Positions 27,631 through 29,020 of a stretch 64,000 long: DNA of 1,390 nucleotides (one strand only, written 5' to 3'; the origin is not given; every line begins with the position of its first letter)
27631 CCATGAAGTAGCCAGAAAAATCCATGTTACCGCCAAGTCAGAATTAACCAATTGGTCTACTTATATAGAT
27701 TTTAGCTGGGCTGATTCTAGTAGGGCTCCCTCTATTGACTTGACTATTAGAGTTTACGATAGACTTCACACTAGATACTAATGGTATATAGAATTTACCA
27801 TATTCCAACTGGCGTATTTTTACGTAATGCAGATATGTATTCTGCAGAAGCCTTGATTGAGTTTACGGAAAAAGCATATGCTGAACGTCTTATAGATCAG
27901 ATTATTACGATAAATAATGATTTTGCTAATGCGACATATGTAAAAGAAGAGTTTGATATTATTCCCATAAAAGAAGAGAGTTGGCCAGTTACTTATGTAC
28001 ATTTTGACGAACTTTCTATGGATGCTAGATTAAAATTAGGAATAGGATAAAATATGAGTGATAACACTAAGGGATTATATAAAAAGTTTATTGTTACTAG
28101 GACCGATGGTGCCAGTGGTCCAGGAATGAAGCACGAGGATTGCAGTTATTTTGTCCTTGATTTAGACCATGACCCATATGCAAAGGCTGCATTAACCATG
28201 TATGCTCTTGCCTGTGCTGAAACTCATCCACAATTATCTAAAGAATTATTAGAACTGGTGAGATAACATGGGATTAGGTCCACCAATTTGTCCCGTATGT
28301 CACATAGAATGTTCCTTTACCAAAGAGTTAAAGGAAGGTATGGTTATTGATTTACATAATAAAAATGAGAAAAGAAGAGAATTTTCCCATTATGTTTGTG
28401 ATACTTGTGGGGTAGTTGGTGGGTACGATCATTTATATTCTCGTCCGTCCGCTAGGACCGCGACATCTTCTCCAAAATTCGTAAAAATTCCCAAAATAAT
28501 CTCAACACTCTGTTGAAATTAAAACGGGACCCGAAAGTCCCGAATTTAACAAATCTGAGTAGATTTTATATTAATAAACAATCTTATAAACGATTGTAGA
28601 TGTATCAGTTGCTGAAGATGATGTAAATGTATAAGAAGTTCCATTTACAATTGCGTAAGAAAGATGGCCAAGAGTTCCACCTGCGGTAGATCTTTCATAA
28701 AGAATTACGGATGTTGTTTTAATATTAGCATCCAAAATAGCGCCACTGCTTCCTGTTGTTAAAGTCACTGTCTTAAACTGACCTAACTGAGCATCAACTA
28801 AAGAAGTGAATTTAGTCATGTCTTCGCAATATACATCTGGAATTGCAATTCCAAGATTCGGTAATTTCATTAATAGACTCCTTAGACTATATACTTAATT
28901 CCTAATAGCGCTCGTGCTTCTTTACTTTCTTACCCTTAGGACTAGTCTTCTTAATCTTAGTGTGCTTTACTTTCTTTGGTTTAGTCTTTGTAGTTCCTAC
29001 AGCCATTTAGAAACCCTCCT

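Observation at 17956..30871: Expanded paralogous family of small proteins with N-terminal HIPTG motif and C-terminal KEEFxII motif (about 10 copies)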

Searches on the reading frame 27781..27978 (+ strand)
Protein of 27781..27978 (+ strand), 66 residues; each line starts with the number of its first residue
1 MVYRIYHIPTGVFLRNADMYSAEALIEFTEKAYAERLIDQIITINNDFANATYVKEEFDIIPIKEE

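Call 75: find_homologous_proteins(query=A7, max_evalue=10)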
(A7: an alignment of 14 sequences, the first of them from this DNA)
Query A7 (14 sequences) (66 aa, profile of the alignment): 12 proteins with E <= 10 among 141 candidates.
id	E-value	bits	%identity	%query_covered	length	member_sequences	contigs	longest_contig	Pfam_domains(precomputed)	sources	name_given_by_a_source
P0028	8.2e-20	89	26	91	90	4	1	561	-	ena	-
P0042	1.1e-13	69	31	86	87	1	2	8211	-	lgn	-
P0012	1.4e-12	65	100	100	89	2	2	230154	-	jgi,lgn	jgi:hypothetical protein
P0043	5.8e-12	63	-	-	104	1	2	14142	-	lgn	-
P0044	2.3e-11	62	67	100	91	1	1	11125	-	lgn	-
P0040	2.8e-11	61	26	65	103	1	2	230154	-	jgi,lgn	jgi:hypothetical protein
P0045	1.5e-9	56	50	15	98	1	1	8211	-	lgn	-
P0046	3.1e-8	52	36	52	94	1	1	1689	-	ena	-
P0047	7.9e-6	44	26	92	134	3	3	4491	-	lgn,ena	-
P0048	3.4e-5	42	43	21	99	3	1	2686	-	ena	-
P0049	1.3e-4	40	28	95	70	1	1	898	-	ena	-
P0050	3.1e-4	39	42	29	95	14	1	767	-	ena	-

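Call 79: find_encoding_contigs(protein=P0044, flank=10000, max_places=2)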
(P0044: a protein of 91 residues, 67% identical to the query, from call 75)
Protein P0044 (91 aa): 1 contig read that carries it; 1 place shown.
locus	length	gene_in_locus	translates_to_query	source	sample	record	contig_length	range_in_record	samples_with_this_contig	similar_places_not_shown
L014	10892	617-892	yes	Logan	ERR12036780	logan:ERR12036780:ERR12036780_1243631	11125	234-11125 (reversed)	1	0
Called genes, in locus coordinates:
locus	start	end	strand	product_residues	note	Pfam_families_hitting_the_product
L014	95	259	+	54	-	-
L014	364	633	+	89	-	-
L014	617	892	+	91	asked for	-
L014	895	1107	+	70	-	-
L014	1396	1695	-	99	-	PF24146:K1-lyase_C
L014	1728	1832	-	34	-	-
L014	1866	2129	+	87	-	-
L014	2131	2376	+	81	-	-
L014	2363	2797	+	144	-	-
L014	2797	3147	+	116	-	-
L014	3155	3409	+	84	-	-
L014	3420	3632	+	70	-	-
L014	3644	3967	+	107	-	-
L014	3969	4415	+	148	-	-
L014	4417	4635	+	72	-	-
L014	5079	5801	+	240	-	-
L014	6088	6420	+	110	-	-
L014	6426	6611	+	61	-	-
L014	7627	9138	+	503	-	-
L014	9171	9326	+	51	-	-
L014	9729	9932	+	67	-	-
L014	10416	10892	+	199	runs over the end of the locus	-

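Call 85: search_dna_similar(query=P0049, collection=phages, mode=protein, max_evalue=1, max_rows=10)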
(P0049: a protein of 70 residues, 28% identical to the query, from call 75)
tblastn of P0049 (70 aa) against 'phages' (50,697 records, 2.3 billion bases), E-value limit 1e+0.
No match.

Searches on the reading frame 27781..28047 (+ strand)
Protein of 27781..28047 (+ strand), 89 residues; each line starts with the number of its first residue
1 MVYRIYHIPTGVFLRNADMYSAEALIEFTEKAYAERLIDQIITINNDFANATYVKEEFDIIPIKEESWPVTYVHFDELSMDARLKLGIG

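Call 3: search_protein_families(library=pfam, max_evalue=1, proteins=[window:27781-28047:+])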
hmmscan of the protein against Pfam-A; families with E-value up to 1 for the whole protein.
seq(89 aa): 0 families

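Call 4: search_protein_families(library=phrogs, max_evalue=1, proteins=[window:27781-28047:+])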
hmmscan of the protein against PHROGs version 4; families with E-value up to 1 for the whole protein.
seq(89 aa): 0 families

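Call 27: find_homologous_proteins(query=A3, max_evalue=10)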
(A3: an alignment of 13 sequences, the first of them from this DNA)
Query A3 (13 sequences) (89 aa, profile of the alignment): 14 proteins with E <= 10 among 357 candidates.
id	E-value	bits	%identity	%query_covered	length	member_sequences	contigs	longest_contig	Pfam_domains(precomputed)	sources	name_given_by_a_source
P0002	2.9e-21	94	37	30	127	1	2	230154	-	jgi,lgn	jgi:hypothetical protein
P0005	3.7e-21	94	50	7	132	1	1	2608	-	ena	-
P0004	2.3e-20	91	50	7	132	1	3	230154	-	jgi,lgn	jgi:hypothetical protein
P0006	3.5e-20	91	54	15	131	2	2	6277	-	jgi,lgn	jgi:hypothetical protein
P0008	5.2e-20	90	25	63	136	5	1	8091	-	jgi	jgi:hypothetical protein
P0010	6.9e-20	90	54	15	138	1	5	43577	-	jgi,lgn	jgi:hypothetical protein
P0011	1.4e-17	82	28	48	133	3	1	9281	-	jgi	jgi:hypothetical protein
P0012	2.1e-5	43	100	100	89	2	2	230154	-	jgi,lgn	jgi:hypothetical protein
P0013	3.2e-5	43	39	26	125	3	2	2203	-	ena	-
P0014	3.3e-3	36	64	16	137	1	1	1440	-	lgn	-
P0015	4.6e-2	32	41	42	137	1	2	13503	-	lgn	-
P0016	8.2e-2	32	54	15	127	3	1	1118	-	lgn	-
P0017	8.4e-2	32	-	-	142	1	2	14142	-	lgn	-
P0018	8.9e+0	25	33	7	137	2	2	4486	-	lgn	-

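Call 34: find_encoding_contigs(protein=P0010, flank=10000, max_places=2)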
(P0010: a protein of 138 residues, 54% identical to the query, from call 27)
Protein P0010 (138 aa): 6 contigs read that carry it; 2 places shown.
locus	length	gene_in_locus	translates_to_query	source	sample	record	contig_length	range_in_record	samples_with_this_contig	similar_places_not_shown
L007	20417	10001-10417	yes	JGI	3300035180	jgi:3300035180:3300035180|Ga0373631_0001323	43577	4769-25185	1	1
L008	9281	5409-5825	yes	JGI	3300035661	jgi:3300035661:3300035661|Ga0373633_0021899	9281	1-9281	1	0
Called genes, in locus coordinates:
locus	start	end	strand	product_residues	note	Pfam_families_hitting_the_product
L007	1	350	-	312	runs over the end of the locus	PF06356:DUF1064 (weak)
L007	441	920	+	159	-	PF22769:DCD (weak), PF00692:dUTPase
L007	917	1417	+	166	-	-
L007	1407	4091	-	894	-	-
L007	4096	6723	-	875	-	PF04717:Phage_base_V (faint), PF01464:SLT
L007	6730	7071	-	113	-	-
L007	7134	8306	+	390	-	-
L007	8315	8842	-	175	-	-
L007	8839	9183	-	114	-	-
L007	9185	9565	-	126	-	PF04965:GPW_gp25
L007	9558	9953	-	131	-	-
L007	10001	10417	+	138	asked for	-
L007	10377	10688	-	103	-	-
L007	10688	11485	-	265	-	-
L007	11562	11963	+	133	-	-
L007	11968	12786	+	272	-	-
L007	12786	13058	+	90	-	-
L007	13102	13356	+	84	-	-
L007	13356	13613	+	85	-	-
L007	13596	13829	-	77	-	PF04023:FeoA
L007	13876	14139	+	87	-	-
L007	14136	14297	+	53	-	-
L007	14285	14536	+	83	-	-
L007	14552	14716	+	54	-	-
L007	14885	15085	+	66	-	-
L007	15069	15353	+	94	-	-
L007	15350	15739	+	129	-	-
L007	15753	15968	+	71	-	PF13619:KTSC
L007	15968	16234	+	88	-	-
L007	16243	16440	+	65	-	-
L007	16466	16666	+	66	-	-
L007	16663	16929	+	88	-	-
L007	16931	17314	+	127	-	PF00856:SET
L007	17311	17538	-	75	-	-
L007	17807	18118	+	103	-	-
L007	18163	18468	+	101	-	-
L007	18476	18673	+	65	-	-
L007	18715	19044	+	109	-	-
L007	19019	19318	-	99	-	PF24146:K1-lyase_C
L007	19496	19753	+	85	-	-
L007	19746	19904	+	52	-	PF13248:Zn_ribbon_3 (weak), PF13240:Zn_Ribbon_1 (weak)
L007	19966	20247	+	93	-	-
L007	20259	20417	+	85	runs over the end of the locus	-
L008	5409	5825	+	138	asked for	-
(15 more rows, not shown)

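Call 35: find_encoding_contigs(protein=P0017, flank=10000, max_places=2)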
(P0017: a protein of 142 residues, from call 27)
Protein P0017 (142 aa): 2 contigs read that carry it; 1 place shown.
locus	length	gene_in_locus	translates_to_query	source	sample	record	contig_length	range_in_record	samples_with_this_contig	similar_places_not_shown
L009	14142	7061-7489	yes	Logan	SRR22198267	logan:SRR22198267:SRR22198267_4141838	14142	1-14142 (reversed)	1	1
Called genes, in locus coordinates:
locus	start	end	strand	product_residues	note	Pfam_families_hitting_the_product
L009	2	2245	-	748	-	?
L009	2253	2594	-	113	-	-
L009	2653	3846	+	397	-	-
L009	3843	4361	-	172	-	-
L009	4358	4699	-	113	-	-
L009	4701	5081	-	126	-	PF04965:GPW_gp25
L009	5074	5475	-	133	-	-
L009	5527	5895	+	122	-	-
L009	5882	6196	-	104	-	-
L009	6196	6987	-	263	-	-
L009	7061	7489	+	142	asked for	-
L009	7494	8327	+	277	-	-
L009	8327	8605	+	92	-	-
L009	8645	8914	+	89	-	-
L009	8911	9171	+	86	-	-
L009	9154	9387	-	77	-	PF04023:FeoA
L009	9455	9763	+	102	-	-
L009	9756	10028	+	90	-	-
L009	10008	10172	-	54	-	-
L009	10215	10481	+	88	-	-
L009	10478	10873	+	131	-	-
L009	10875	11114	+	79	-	-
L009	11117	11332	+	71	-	PF13619:KTSC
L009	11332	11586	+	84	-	-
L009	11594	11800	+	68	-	-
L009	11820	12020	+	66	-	-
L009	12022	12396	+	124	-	PF00856:SET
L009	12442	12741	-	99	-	PF24146:K1-lyase_C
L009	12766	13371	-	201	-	-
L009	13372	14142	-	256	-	?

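Call 36: find_encoding_contigs(protein=P0015, flank=10000, max_places=2)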
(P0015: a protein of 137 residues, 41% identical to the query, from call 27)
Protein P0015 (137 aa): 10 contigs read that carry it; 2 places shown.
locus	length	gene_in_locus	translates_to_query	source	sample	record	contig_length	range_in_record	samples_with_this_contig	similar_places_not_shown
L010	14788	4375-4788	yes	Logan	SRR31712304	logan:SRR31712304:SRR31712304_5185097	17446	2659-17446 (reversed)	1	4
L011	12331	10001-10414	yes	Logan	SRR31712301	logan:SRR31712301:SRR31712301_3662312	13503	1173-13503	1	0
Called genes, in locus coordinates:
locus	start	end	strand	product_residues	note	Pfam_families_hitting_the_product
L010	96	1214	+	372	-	-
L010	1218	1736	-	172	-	-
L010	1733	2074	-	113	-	-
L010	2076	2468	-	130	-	PF04965:GPW_gp25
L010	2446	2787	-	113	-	-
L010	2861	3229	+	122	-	-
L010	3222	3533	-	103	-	-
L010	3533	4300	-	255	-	-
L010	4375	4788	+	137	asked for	-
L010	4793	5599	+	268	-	PF18894:PhageMetallopep (faint)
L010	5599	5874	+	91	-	-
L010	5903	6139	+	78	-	-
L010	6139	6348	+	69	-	-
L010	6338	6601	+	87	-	-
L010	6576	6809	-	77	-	PF04023:FeoA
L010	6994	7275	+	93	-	-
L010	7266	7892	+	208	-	-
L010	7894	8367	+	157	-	-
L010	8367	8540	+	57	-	-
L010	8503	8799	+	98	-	-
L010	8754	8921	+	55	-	-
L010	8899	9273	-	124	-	-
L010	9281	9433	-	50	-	-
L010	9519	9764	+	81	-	-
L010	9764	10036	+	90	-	-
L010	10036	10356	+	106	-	-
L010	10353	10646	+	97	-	-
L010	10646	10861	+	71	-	PF13619:KTSC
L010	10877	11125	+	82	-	-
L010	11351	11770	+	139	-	PF00011:HSP20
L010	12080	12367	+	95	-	-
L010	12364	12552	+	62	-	-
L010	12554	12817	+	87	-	-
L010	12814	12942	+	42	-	-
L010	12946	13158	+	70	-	-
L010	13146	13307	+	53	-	PF12773:DZR (weak), PF13240:Zn_Ribbon_1 (weak)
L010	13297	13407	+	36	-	-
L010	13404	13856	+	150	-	-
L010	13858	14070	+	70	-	-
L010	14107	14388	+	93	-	-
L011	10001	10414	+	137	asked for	-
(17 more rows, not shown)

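Call 40: search_protein_representatives(alignment_id=A5)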
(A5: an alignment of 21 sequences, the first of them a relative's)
Query: 21 sequences, 120 profile positions. Proteins with E-value up to 0.001 (for the whole library): 31; up to 1e-10: 13; up to 1e-30: 0. The best 31 are listed.
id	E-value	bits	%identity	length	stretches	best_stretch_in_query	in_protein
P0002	6.2e-29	117.5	-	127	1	1-118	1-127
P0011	5.7e-28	114.4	-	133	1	1-119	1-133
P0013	2.6e-27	112.2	-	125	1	1-119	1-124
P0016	8.9e-27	110.5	-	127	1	1-118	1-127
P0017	6.7e-21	91.5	-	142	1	1-119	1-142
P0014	1.6e-19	87.1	-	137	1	1-119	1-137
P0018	1.0e-17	81.3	-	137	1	1-119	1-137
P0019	1.5e-15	74.2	-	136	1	1-119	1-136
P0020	2.3e-15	73.6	-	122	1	1-118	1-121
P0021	2.2e-14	70.5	-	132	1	1-116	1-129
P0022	4.8e-13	66.2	-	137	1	1-119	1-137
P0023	5.3e-13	66.1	-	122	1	1-119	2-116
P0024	7.2e-13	65.6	-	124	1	1-119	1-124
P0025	4.4e-09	53.4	-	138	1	1-118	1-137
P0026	1.8e-08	51.5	-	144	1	1-119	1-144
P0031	2.6e-05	41.3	-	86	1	1-61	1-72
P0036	2.4e-04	38.1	-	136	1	1-117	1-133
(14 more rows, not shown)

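Call 48: predict_structure(alignment_id=A6)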
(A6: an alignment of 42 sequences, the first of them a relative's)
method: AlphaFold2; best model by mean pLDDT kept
length: 89 residues; sequences in the alignment: 42
mean_pLDDT: 76.2   pTM: 0.64
mean pLDDT of the five models: 76.2, 75.8, 75.5, 74.9, 74.7
residues with pLDDT >= 90: 23; 70-90: 30; 50-70: 33; < 50: 3
segments of 3 or more residues with pLDDT < 50: 87-89
pLDDT, mean of each block of 10 residues (from residue 1): 91 77 79 91 75 83 73 61 54
secondary structure, 60 per line:
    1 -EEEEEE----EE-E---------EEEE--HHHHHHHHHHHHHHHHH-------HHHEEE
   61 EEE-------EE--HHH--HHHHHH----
elements in order: E2-7 E25-28 H31-47 E58-63 H80-85

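Call 50: search_solved_structures(query=A6, max_evalue=10)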
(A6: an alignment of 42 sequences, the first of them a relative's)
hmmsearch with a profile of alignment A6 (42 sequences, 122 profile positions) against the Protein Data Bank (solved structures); distinct sequences matched with E-value up to 10: 10.
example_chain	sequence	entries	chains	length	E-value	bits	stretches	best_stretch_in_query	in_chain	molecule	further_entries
4q9v_A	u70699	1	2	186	0.25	15.5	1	29-88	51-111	Tumor necrosis factor alpha-induced protein 8-like protein 3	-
6ynx_l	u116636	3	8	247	0.27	15.5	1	24-93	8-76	ATPTT6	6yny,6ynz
1rq0_A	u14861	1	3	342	0.5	14.6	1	3-85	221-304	Peptide chain release factor 1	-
2fvo_A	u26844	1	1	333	0.51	14.6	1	3-85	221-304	Peptide chain release factor 1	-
4wnl_C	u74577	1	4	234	0.72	14.1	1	39-102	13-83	SWI5-dependent HO expression protein 2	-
1xly_A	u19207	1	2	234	1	13.6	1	39-102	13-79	SHE2p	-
5m0i_D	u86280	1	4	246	1.3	13.3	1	39-102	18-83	SWI5-dependent HO expression protein 2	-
6qp5_A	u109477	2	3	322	1.4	13.2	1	26-50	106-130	Calcium/calmodulin-dependent protein kinase type 1D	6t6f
2jc6_A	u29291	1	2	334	1.5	13.1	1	26-50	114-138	CALCIUM/CALMODULIN-DEPENDENT PROTEIN KINASE TYPE 1D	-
5m0j_D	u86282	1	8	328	1.9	12.7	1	39-102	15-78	SWI5-dependent HO expression protein 2,SWI5-dependent HO expression protein 3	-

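Call 51: search_protein_families(library=pfam, alignment_id=A6, max_evalue=0.1)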
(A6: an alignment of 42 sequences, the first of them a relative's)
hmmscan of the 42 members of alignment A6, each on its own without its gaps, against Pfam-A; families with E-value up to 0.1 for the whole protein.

A. member 1, P0012 (89 aa): 0 families

B. families by the number of members that match (of 42 scanned): 4 families
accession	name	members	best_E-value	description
PF02815.25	MIR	2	0.055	MIR domain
PF04399.18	Glutaredoxin2_C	1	0.0092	Glutaredoxin 2, C terminal domain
PF06662.19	C5-epim_C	1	0.068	D-glucuronyl C5-epimerase C-terminus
PF03031.24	NIF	1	0.078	NLI interacting factor-like phosphatase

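Call 54: fold_search(model_id=the predicted structure, library=viral)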
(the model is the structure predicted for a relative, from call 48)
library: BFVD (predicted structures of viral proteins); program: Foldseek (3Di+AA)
matches with E <= 10: 424; with E <= 0.001: 0
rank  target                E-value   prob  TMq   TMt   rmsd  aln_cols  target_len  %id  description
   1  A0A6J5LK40            4.3e-02  0.99  0.39  0.67   3.6        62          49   16  Uncharacterized protein [uncultured Caudovirales phage]
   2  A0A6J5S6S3            4.9e-02  0.99  0.44  0.73   2.8        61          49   15  Uncharacterized protein [uncultured Caudovirales phage]
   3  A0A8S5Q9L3            7.3e-02  1.00  0.53  0.82   2.1        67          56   15  Uncharacterized protein [Siphoviridae sp. ctoic9]
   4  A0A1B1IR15            9.6e-02  0.35  0.34  0.35   9.9        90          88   12  (no name in the UniProt tables at hand)
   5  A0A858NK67            9.6e-02  0.21  0.26  0.29  10.8        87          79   10  (no name in the UniProt tables at hand)
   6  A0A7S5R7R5            1.2e-01  0.75  0.44  0.50  10.3        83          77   18  Uncharacterized protein [Rhizobium phage RHph_Y65]
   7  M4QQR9                1.3e-01  0.72  0.44  0.46   7.9        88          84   17  (no name in the UniProt tables at hand)
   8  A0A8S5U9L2            1.4e-01  0.51  0.37  0.47  10.6        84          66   13  Uncharacterized protein [Siphoviridae sp. ctKNZ79]
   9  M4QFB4                1.6e-01  0.89  0.58  0.58   4.0        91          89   12  Uncharacterized protein [Synechococcus phage S-CAM1]
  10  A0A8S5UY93            2.0e-01  0.38  0.36  0.31   7.5        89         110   16  Intron associated endonuclease (Fragment) [Phage sp. ctKtV17]
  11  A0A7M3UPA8            2.3e-01  0.92  0.57  0.36   5.4        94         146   19  Uncharacterized protein [Pyramimonas orientalis virus]
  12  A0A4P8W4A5            2.5e-01  0.44  0.35  0.33   4.2        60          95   15  (no name in the UniProt tables at hand)
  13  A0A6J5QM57            2.6e-01  0.89  0.53  0.30   3.4        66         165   15  Uncharacterized protein [uncultured Caudovirales phage]
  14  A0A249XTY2            2.8e-01  0.11  0.32  0.27  16.1        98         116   13  Uncharacterized protein [Mycobacterium phage Phabba]
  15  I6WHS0                3.2e-01  0.77  0.47  0.65   5.6        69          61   17  Uncharacterized protein [Vibrio phage phi-pp2]
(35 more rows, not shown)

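Call 60: find_encoding_contigs(protein=P0031, flank=10000, max_places=2)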
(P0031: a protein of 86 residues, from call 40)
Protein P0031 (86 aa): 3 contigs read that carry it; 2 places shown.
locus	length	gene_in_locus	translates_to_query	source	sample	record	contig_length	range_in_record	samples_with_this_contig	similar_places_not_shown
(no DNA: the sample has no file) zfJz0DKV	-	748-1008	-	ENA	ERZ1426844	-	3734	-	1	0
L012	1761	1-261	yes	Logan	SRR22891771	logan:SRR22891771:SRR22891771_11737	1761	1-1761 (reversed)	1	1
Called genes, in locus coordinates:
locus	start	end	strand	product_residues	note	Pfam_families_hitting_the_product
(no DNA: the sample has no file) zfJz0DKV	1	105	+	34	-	?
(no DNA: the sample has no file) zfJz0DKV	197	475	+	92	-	-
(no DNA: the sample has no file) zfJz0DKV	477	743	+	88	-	-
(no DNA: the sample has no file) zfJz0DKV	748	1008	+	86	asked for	-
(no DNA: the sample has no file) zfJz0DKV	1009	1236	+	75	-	-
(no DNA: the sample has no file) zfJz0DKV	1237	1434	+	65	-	-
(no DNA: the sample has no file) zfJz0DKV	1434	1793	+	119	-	-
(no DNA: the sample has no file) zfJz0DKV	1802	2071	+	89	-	-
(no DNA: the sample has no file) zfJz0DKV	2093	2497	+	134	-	-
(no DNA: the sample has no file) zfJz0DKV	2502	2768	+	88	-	-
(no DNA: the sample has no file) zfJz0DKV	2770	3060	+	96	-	-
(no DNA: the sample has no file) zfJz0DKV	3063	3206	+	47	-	-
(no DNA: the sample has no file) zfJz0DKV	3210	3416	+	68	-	-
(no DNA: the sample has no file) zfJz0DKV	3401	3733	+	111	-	?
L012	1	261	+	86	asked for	?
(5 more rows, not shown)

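Call 61: find_encoding_contigs(protein=P0036, flank=10000, max_places=2)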
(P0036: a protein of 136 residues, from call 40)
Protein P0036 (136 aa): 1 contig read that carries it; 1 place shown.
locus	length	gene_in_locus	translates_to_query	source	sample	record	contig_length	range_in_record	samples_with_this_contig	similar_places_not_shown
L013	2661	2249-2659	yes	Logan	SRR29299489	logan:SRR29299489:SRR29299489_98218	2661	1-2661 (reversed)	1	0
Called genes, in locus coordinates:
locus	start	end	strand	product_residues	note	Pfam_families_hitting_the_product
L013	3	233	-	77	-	?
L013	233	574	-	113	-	-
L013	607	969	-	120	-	-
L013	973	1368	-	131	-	PF04965:GPW_gp25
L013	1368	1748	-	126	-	-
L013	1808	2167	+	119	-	-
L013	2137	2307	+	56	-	-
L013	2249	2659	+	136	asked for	?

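Call 63: search_protein_families(library=phrogs, alignment_id=A6, max_evalue=0.01)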
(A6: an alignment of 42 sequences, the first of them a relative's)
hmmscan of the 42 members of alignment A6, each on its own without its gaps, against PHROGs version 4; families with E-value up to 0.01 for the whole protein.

A. member 1, P0012 (89 aa): 0 families

B. families by the number of members that match (of 42 scanned): 2 families
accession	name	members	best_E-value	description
phrog_20546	-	1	0.00075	-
phrog_32644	-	1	0.0097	-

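Call 64: search_protein_families(library=padloc, alignment_id=A6, max_evalue=0.01)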
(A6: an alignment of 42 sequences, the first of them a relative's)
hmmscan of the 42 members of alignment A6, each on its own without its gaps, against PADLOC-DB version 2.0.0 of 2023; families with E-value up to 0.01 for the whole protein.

A. member 1, P0012 (89 aa): 0 families

B. families by the number of members that match (of 42 scanned): 2 families
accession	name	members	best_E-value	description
PDLC00717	Effector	1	0.0067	4TM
PDLC03371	MTase_II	1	0.0098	Type II methyltransferase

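Call 83: search_dna_similar(query=P0022, collection=phages, mode=protein, max_evalue=1, max_rows=10)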
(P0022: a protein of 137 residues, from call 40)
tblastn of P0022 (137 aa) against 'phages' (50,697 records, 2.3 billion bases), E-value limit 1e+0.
No match.

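Call 84: search_dna_similar(query=P0021, collection=phages, mode=protein, max_evalue=1, max_rows=10)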
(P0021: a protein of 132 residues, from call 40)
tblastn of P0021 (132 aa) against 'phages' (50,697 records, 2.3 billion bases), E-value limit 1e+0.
No match.

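Call 90: search_protein_families(library=ncbifam, alignment_id=A6, max_evalue=0.01)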
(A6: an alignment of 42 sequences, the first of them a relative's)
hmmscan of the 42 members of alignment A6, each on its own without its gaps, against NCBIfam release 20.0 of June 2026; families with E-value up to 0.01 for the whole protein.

A. member 1, P0012 (89 aa): 0 families

B. families by the number of members that match (of 42 scanned): 2 families
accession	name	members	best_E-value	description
NF041524.1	Gltr_6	1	0.00075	family 6 glucosyltransferase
NF008391.2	PRK11189.1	1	0.0052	lipoprotein NlpI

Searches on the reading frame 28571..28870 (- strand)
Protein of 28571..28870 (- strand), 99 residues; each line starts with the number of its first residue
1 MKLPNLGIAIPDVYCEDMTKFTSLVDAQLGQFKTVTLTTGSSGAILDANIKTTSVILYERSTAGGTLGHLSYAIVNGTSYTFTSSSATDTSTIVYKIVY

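Call 46: search_protein_families(library=pfam, max_evalue=0.01, proteins=[window:28571-28870:-])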
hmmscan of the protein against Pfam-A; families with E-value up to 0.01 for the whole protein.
window:28571-28870:- (99 aa): 2 families
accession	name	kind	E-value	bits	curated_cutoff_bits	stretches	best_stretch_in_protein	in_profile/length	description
PF24146.1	K1-lyase_C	-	9.9e-12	45.6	27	1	34-98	6-70/70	K1 capsule-specific polysaccharide lyase, C-terminal domain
PF22436.1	PilE_C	-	0.0035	18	27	1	33-94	40-98/111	PilE, C-terminal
